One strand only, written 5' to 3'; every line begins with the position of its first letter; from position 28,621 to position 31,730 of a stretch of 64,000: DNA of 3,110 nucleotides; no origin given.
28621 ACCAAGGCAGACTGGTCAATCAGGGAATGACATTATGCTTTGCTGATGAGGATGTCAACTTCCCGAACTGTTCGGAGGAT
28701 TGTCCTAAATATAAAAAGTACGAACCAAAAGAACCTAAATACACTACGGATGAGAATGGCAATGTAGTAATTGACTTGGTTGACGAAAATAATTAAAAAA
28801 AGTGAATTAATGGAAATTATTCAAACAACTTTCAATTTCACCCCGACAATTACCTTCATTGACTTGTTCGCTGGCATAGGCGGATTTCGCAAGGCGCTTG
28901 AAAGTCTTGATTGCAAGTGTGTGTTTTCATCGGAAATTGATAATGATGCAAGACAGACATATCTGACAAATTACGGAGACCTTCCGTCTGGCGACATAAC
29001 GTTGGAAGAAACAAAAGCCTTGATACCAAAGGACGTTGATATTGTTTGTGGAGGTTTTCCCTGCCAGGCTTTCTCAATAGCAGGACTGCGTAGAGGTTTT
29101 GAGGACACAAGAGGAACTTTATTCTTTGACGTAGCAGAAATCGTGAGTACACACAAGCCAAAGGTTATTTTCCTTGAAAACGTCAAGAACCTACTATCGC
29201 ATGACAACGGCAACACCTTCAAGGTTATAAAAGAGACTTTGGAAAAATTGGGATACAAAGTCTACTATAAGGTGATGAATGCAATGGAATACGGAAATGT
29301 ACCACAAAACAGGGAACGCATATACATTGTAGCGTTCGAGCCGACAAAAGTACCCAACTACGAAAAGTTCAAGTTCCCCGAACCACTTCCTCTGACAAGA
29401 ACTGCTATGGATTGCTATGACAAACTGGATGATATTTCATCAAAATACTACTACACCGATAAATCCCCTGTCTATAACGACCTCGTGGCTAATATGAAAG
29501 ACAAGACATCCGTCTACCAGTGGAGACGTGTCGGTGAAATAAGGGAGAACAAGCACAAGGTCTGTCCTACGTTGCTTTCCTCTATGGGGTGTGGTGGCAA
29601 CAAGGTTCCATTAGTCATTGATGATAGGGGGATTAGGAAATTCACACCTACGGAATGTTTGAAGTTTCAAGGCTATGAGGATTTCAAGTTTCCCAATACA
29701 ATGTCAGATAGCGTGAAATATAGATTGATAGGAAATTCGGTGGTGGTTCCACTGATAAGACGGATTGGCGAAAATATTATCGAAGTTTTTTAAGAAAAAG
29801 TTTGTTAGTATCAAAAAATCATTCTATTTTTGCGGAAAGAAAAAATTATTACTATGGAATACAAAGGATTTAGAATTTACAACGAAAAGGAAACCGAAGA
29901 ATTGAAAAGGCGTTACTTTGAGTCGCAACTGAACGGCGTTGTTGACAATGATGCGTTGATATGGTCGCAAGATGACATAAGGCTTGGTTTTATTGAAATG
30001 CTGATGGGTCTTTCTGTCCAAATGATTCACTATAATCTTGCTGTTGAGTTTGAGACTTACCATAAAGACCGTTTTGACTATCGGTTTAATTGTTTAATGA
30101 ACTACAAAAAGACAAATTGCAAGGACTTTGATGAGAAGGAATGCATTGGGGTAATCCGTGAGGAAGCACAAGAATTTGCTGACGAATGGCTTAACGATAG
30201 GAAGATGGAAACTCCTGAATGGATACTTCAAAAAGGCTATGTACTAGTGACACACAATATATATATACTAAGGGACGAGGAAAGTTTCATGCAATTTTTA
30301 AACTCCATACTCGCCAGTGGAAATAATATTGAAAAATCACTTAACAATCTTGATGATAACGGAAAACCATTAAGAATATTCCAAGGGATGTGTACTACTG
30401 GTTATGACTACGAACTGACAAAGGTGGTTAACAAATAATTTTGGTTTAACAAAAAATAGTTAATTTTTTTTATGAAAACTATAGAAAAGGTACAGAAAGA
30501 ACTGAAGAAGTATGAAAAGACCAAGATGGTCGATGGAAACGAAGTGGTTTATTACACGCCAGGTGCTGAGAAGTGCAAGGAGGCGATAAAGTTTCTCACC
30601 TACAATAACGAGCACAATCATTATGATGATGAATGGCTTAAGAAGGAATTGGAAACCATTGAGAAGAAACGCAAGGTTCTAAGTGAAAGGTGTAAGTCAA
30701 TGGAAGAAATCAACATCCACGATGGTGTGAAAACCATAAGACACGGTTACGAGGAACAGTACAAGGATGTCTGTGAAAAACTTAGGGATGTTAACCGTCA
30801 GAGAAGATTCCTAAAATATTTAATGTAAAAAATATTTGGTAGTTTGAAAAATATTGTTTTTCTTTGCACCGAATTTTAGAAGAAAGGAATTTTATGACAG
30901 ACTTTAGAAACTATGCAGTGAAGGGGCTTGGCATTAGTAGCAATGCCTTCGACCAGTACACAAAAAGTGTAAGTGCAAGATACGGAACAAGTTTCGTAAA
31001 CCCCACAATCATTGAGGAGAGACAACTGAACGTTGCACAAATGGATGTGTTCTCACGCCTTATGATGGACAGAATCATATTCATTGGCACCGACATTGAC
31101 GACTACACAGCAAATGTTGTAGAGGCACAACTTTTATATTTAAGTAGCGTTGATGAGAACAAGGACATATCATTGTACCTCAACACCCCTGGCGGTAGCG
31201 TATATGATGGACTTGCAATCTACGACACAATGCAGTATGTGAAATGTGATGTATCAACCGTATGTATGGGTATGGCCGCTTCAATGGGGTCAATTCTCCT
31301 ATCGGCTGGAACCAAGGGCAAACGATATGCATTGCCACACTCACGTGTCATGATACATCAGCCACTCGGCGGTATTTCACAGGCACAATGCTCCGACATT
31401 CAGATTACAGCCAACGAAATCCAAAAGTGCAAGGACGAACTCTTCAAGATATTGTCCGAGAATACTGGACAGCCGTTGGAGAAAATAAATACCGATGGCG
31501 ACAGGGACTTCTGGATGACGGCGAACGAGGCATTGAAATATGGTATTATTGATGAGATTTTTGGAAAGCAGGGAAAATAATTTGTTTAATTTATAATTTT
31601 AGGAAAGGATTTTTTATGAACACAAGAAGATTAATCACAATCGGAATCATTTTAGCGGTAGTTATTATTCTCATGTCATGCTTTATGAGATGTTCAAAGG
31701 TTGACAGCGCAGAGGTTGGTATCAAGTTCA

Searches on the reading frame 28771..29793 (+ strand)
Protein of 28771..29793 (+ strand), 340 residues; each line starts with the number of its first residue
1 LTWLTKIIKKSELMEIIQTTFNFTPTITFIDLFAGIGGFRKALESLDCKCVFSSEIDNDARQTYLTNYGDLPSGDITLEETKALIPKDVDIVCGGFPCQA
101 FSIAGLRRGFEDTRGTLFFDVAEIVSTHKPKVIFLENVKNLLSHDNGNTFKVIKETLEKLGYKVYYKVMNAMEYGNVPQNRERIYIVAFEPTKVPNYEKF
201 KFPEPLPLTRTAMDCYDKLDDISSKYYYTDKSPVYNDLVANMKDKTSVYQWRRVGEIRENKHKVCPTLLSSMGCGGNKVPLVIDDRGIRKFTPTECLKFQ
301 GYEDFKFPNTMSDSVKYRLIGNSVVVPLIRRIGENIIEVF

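Call 10: search_protein_families(library=pfam, proteins=[window:28771-29793:+], max_evalue=0.001)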
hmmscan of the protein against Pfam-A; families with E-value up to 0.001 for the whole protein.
window:28771-29793:+ (340 aa): 1 family
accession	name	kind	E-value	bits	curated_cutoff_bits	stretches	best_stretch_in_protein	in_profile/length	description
PF00145.23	DNA_methylase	-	4.2e-88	296.3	22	1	27-337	1-323/324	C-5 cytosine-specific DNA methylase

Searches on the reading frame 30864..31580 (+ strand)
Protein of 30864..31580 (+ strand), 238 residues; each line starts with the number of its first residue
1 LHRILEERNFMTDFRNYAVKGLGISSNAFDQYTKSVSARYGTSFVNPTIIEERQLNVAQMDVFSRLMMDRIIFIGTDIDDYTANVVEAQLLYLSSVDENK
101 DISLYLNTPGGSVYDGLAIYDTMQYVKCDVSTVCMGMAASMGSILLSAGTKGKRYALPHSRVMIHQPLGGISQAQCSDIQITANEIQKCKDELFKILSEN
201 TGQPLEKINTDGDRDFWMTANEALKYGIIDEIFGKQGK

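Call 10: search_protein_families(library=pfam, proteins=[window:30864-31580:+], max_evalue=0.001)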
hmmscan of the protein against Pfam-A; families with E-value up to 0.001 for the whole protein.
window:30864-31580:+ (238 aa): 1 family
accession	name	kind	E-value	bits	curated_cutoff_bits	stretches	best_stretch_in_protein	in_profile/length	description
PF00574.28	CLP_protease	-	2.7e-77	259.2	20.2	1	59-235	6-181/182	Clp protease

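Call 17: search_protein_families(library=phrogs, proteins=[window:30864-31580:+], max_evalue=0.00001)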
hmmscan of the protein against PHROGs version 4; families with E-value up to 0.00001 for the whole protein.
window:30864-31580:+ (238 aa): 7 families
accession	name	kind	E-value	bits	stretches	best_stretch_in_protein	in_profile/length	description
phrog_94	-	head and packaging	7.6e-46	158.8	1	59-236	70-253/622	head maturation protease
phrog_133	-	head and packaging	1.7e-28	100.7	1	93-233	42-179/668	head maturation protease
phrog_2976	-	head and packaging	2.8e-25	90.8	1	73-233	24-182/394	head maturation protease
phrog_1684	-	head and packaging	8.8e-19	69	1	76-232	51-202/284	head maturation protease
phrog_3348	-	unknown function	3.5e-17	63.8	1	93-233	60-198/386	-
phrog_53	-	head and packaging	5.9e-13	49.8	1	81-232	99-278/583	head maturation protease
phrog_1827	-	other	3e-11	44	1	88-222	41-172/202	ATP-dependent protease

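Call 25: search_protein_families(library=ncbifam, proteins=[window:30864-31580:+], max_evalue=0.001)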
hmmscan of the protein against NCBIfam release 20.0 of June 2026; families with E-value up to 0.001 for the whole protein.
window:30864-31580:+ (238 aa): 10 families
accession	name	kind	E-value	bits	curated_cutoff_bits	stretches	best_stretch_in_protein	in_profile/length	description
NF011091.0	PRK14514.1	equivalog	1e-107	358.8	361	1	11-235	1-219/221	ATP-dependent Clp endopeptidase proteolytic subunit ClpP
NF001368.0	PRK00277.1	subfamily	5.6e-86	287.6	249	1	45-236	8-198/203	ATP-dependent Clp protease proteolytic subunit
TIGR00493.1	clpP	equivalog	4.9e-79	264.6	308.6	1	46-233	4-190/192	ATP-dependent Clp endopeptidase proteolytic subunit ClpP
NF009205.0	PRK12553.1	subfamily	1.2e-74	250.5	228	1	46-234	14-203/211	ATP-dependent Clp protease proteolytic subunit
NF009203.0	PRK12551.1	equivalog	2e-73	246.3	359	1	47-236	3-191/196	ATP-dependent Clp protease proteolytic subunit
NF011090.0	PRK14513.1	equivalog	1.9e-63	213.9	347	1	46-234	4-191/201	ATP-dependent Clp protease proteolytic subunit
NF009204.0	PRK12552.1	equivalog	9.6e-48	162.5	263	1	57-236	18-215/225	ATP-dependent Clp protease proteolytic subunit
NF011089.0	PRK14512.1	equivalog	2.4e-47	161.3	251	1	52-235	11-193/200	ATP-dependent Clp protease proteolytic subunit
NF045540.1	scaf_prot_MCP1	exception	1.5e-28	99.9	475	1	92-233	23-161/652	ClpP-like prohead protease/major capsid protein fusion protein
NF045542.1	Clp_rel_HeadMat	equivalog_domain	2.4e-25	89.4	120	1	78-232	9-165/165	head maturation protease, ClpP-related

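Call 44: find_related_loci(query=window:30894-31577:+, collection=viral_contigs, flank=3000)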
Query window:30894-31577:+ (228 aa) in viral_contigs; peptide patterns used: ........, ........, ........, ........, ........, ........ (x = any residue, [..] = any of these).
38 stretches matched a pattern; 35 encode a relative of the query (tblastn E <= 1e-3); 35 distinct loci.
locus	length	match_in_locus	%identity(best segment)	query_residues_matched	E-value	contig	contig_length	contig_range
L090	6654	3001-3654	61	1-226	1e-88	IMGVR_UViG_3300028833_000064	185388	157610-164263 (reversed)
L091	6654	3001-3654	60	1-226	3e-88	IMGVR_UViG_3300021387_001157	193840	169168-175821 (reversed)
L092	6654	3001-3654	59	2-226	5e-87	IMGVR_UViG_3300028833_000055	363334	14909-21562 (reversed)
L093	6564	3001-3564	67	34-225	1e-81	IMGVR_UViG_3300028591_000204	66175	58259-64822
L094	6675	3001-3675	55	3-225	4e-80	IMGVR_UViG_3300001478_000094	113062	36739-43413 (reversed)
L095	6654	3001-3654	50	3-226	2e-71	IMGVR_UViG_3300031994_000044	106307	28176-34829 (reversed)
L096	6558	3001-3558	58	34-223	1e-69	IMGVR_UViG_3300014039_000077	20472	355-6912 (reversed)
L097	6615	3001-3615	48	3-214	4e-67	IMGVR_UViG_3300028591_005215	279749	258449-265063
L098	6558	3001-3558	57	37-223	3e-66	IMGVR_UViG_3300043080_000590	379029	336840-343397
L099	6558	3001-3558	57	37-223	3e-66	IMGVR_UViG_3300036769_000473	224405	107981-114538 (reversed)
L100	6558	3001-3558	57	37-223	3e-66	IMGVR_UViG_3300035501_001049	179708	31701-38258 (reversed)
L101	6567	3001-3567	54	37-226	4e-66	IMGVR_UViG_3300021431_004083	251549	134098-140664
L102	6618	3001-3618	48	3-215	2e-65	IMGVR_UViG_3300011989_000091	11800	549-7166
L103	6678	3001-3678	48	1-225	5e-65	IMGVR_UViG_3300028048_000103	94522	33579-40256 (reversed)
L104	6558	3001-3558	53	37-223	2e-64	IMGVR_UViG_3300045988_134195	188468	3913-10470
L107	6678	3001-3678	48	1-225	4e-64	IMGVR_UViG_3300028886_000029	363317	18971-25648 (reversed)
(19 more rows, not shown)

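Call 45: find_homologous_proteins(query=window:30894-31577:+, max_evalue=1e-20)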
Query window:30894-31577:+ (228 aa): 8000 proteins with E <= 1e-20 among 8000 candidates; the best 120 are listed.
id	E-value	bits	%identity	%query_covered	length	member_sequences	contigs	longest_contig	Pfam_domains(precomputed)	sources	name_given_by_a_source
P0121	6.1e-143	492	97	100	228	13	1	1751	PF00574.29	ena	-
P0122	1.1e-135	468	-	-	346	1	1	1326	PF00574.29,PF25145.2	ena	-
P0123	1.8e-106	373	74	99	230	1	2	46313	PF00574.29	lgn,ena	-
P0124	5.2e-97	342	66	98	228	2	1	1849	PF00574.29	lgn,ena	-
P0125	5.5e-97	342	65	99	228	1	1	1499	PF00574.29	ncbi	-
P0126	8.3e-97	341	67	98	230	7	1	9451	PF00574.29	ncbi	ncbi:MAG: ATP-dependent Clp endopeptidase proteolytic subunit ClpP [Muribaculaceae bacterium]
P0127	1.3e-96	340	66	97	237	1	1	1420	PF00574.29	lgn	-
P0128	1.7e-96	340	67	98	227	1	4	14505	PF00574.29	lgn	-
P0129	2.1e-96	340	66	97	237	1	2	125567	PF00574.29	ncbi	-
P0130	2.9e-96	339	66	98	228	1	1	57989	PF00574.29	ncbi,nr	ncbi:MAG: ATP-dependent Clp endopeptidase proteolytic subunit ClpP [Clostridiales bacterium]|nr:ATP-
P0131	3.4e-96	339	65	98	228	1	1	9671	PF00574.29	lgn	-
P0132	3.4e-96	339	67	100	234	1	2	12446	PF00574.29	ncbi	-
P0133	3.8e-96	339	68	100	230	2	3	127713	PF00574.29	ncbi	-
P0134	4.4e-96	339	67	98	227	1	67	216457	PF00574.29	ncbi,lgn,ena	-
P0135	4.7e-96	339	66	99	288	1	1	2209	PF00574.29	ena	-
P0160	1.8e-95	337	64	100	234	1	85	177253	PF00574.29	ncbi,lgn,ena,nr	ncbi:MAG: ATP-dependent Clp endopeptidase proteolytic subunit ClpP [Muribaculaceae bacterium]|nr:ATP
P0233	1.1e-94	334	67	97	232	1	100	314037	PF00574.29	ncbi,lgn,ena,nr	ncbi:MAG: ATP-dependent Clp protease proteolytic subunit [Bacteroidales bacterium 52_46]|nr:MAG: ATP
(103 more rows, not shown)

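Call 46: find_encoding_contigs(protein=P0123, flank=10000, max_places=2)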
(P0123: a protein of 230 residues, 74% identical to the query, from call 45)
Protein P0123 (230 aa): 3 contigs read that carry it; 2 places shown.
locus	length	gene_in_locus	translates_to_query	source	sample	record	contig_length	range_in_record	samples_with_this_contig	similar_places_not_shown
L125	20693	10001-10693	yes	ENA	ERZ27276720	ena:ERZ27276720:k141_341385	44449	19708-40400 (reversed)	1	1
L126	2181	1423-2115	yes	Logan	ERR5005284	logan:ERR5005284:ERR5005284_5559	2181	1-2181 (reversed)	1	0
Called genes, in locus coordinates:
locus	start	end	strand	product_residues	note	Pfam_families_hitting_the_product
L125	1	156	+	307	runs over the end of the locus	PF00294:PfkB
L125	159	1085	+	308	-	PF04326:SLFN_AlbA_2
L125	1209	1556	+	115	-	PF00376:MerR (weak), PF13411:MerR_1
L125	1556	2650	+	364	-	PF01784:DUF34_NIF3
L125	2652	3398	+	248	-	PF02591:Zn_ribbon_9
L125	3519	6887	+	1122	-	PF19910:DUF6383 (weak), PF18962:Por_Secre_tail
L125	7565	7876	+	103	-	-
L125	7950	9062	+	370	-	PF00004:AAA, PF07724:AAA_2, PF10431:ClpB_D2-small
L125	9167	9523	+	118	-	-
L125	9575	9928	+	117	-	-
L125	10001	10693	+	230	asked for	PF00574:CLP_protease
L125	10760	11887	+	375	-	PF07724:AAA_2, PF07728:AAA_5 (faint), PF00004:AAA, PF10431:ClpB_D2-small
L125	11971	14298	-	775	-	-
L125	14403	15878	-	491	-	PF00188:CAP (weak)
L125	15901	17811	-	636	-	-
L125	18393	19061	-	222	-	-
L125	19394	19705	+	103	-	PF00829:Ribosomal_L21p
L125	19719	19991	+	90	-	PF01016:Ribosomal_L27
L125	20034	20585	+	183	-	PF12850:Metallophos_2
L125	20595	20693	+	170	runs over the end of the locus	PF03852:Vsr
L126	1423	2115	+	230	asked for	PF00574:CLP_protease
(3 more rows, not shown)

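Call 52: find_encoding_contigs(protein=P0233, flank=5000, max_places=1)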
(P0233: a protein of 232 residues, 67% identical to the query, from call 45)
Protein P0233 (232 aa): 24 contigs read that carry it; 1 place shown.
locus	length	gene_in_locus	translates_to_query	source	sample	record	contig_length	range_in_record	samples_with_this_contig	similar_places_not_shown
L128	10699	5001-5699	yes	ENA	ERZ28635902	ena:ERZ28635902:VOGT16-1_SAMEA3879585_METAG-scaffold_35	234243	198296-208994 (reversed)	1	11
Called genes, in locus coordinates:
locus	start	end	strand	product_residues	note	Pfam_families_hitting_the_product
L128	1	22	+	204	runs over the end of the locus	PF01612:DNA_pol_A_exo1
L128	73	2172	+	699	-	PF02897:Peptidase_S9_N, PF00326:Peptidase_S9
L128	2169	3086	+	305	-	-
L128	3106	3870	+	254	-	PF23023:Anti-Pycsar_Apyc1, PF00753:Lactamase_B, PF12706:Lactamase_B_2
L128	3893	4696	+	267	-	PF13483:Lactamase_B_3 (faint)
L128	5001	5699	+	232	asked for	PF00574:CLP_protease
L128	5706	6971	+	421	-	PF06689:zf-C4_ClpX, PF00493:MCM (weak), PF05496:RuvB_N, PF01078:Mg_chelatase (faint), PF07724:AAA_2, PF07728:AAA_5 (weak), PF00004:AAA, PF10431:ClpB_D2-small, +2 more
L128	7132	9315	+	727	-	PF00270:DEAD, PF00271:Helicase_C, PF16124:RecQ_Zn_bind, PF09382:RQC, PF00570:HRDC, PF14493:HTH_40 (faint), PF21220:RecQ-1-like_HTH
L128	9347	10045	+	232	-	PF00005:ABC_tran, PF02463:SMC_N (faint), PF13304:AAA_21 (faint)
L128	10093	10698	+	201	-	PF16270:DUF4923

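Call 53: find_encoding_contigs(protein=P0160, flank=5000, max_places=1)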
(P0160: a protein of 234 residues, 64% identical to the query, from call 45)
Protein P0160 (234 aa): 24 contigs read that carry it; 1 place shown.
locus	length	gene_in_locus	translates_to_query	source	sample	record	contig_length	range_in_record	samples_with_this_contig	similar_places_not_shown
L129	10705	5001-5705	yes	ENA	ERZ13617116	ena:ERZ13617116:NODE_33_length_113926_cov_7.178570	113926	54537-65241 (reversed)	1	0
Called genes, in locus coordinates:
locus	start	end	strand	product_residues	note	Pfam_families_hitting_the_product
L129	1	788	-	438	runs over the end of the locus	PF00919:UPF0004, PF04055:Radical_SAM, PF18693:TRAM_2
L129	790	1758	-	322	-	PF13191:AAA_16 (faint), PF13401:AAA_22 (faint), PF02881:SRP54_N, PF00448:SRP54, PF13604:AAA_30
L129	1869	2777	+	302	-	PF00892:EamA, PF06027:SLC35F (weak), PF00892:EamA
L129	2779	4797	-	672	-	PF06874:FBPase_2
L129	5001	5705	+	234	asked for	PF00574:CLP_protease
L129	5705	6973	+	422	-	PF06689:zf-C4_ClpX (faint), PF05496:RuvB_N (weak), PF07724:AAA_2, PF12775:AAA_7 (faint), PF13401:AAA_22 (weak), PF00004:AAA, PF10431:ClpB_D2-small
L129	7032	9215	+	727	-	PF00270:DEAD, PF04851:ResIII (weak), PF00271:Helicase_C, PF16124:RecQ_Zn_bind, PF09382:RQC, PF00570:HRDC, PF14493:HTH_40 (faint), PF21220:RecQ-1-like_HTH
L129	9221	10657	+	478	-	PF01636:APH, PF22740:PapZ_C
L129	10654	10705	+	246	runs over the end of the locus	PF00483:NTP_transferase, PF12804:NTP_transf_3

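Call 61: search_protein_families(library=padloc, proteins=[window:30894-31580:+], max_evalue=0.001)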
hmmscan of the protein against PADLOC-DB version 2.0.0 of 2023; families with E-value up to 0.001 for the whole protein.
window:30894-31580:+ (228 aa): 0 families

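Call 79: search_solved_structures(query=window:30894-31577:+, show_alignments=1, max_evalue=1e-40)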
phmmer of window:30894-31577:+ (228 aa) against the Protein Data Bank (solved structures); distinct sequences matched with E-value up to 1e-40: 97 (the best 60 are shown).
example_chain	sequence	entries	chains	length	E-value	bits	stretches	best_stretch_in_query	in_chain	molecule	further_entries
6mx2_A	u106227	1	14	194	6e-69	235.2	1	37-226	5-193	ATP-dependent Clp protease proteolytic subunit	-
8r04_A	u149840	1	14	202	8e-68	231.6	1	37-225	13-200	ATP-dependent Clp protease proteolytic subunit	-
8r03_A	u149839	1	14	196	2.9e-66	226.5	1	35-224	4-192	ATP-dependent Clp protease proteolytic subunit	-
3st9_A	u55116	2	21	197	2.9e-66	226.5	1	35-224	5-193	ATP-dependent Clp protease proteolytic subunit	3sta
9jop_H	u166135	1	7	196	4.1e-66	226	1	36-224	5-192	ATP-dependent Clp protease proteolytic subunit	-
4mxi_A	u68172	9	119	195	4.5e-66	225.9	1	37-224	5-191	ATP-dependent Clp protease proteolytic subunit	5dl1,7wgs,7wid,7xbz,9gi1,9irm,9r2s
9irp_A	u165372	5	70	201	5e-66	225.7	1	37-224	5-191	ATP-dependent Clp protease proteolytic subunit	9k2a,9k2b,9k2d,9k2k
3qwd_A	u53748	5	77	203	5.2e-66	225.7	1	37-224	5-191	ATP-dependent Clp protease proteolytic subunit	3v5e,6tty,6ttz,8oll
4emm_V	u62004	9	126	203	5.2e-66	225.7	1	37-224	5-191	ATP-dependent Clp protease proteolytic subunit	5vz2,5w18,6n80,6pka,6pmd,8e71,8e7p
4emp_V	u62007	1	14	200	5.4e-66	225.6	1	32-224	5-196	ATP-dependent Clp protease proteolytic subunit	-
8qyf_A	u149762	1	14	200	9.6e-66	224.8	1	37-223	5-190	ATP-dependent Clp protease proteolytic subunit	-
8cj4_A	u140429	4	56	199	9.7e-66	224.8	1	37-223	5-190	ATP-dependent Clp protease proteolytic subunit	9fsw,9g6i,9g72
3tt7_A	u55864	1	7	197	1.1e-65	224.6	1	37-223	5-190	ATP-dependent Clp protease proteolytic subunit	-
3tt6_A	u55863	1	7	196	1.1e-65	224.5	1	37-223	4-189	ATP-dependent Clp protease proteolytic subunit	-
3kti_A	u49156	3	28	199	1.2e-65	224.5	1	37-223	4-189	ATP-dependent Clp protease proteolytic subunit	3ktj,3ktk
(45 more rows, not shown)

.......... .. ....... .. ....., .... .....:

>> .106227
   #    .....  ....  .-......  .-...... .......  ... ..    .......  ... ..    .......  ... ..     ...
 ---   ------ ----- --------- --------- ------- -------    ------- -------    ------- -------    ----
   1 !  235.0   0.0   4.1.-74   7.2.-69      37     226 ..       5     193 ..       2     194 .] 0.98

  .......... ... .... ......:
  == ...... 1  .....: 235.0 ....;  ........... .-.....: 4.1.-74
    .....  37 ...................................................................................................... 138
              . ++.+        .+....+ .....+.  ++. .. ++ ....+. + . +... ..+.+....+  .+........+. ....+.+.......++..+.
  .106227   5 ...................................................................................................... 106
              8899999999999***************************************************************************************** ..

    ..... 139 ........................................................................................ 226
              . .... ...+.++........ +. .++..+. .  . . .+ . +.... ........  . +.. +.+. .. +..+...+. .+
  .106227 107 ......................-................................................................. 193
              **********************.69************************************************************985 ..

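Call 85: find_related_loci(query=L107:3001-3678:+, collection=viral_contigs, flank=1000)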
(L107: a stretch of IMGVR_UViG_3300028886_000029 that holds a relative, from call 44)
Query L107:3001-3678:+ (226 aa) in viral_contigs; peptide patterns used: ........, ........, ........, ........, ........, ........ (x = any residue, [..] = any of these).
51 stretches matched a pattern; 40 encode a relative of the query (tblastn E <= 1e-3); 39 distinct loci.
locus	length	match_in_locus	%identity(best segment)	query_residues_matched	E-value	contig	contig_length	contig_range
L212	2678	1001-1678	100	1-226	8e-156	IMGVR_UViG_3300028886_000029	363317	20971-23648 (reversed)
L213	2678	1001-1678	98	1-226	3e-153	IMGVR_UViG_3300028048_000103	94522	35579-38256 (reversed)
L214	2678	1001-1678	100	1-226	4e-156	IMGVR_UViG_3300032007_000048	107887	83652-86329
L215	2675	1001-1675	71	3-226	2e-107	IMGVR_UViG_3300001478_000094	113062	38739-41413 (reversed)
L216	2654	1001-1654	58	2-226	3e-82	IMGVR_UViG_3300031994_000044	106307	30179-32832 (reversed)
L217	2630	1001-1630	51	1-214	9e-64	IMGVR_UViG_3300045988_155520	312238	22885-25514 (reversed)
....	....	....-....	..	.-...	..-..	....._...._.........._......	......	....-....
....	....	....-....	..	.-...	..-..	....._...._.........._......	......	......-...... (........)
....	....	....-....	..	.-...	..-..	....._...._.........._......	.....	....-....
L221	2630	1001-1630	50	1-214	2e-63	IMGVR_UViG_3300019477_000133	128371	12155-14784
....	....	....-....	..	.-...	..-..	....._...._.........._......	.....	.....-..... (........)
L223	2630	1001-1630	50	1-214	5e-63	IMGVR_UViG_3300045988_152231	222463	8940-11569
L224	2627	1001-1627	47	3-214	2e-62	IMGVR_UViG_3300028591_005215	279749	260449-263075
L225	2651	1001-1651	48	2-226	6e-61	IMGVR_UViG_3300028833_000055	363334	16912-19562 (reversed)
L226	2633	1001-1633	46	1-214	1e-60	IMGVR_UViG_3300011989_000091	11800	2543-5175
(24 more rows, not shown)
